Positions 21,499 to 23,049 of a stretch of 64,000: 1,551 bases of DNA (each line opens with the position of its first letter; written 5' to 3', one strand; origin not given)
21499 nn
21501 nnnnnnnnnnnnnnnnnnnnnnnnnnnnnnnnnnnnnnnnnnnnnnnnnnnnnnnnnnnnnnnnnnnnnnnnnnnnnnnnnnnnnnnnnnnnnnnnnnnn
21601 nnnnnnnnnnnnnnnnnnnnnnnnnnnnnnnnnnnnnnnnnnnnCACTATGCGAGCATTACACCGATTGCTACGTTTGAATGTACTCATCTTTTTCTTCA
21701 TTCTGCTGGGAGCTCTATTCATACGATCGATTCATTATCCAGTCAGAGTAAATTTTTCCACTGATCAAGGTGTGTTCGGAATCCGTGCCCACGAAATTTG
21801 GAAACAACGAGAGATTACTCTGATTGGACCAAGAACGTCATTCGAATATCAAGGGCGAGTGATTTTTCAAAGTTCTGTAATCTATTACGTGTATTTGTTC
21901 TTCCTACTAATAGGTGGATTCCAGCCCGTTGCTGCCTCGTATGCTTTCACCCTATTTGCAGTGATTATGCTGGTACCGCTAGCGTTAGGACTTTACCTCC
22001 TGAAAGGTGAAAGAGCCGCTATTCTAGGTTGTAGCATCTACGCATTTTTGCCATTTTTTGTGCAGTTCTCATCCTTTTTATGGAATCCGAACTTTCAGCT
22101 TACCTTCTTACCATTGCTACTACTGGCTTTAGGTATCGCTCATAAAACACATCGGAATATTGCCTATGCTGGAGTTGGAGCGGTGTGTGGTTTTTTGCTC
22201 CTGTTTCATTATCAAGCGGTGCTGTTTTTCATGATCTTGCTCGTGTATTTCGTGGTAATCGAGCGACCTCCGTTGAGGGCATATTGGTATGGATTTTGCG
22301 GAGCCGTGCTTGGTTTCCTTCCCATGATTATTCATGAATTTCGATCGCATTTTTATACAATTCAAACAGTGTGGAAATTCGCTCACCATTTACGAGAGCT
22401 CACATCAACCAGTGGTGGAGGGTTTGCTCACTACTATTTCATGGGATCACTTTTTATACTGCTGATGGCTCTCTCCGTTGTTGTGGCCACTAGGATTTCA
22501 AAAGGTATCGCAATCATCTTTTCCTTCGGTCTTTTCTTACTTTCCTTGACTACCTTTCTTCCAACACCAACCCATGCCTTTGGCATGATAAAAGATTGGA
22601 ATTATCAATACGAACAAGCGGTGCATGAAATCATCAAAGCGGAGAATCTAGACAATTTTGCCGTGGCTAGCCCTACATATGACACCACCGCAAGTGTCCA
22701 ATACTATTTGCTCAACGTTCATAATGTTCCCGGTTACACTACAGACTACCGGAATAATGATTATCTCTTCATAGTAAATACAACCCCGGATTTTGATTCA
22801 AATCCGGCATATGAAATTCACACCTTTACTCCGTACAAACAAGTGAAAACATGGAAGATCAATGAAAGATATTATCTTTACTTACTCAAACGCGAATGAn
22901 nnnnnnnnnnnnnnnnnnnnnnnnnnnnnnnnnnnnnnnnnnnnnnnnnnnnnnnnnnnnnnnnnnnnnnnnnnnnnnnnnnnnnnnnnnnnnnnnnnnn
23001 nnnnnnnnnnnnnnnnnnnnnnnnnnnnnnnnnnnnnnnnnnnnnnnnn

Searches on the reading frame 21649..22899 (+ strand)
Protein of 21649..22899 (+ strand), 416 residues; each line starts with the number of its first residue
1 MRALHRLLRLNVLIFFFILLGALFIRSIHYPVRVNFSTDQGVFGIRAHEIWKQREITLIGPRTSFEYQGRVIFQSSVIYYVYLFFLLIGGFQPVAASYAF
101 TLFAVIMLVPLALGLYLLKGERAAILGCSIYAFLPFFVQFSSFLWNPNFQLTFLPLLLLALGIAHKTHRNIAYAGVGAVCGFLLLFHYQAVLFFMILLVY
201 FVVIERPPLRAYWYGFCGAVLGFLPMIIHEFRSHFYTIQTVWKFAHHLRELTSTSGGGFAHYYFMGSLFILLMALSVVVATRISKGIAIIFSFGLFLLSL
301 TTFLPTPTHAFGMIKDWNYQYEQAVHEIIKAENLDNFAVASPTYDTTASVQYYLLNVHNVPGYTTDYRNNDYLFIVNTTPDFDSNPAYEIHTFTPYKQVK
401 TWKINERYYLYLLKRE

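Call 3: search_protein_families(library=pfam, proteins=[window:21649-22899:+], max_evalue=0.01)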
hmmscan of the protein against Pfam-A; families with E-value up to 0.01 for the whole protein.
window:21649-22899:+ (416 aa): 1 family
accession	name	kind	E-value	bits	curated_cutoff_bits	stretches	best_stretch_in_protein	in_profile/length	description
PF13231.12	PMT_2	-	5.3e-07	30.4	26.1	1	77-227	5-158/160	Dolichyl-phosphate-mannose-protein mannosyltransferase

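Call 4: search_protein_families(library=ncbifam, proteins=[window:21649-22899:+], max_evalue=0.01)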
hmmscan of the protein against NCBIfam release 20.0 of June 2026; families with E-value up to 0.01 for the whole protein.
window:21649-22899:+ (416 aa): 0 families
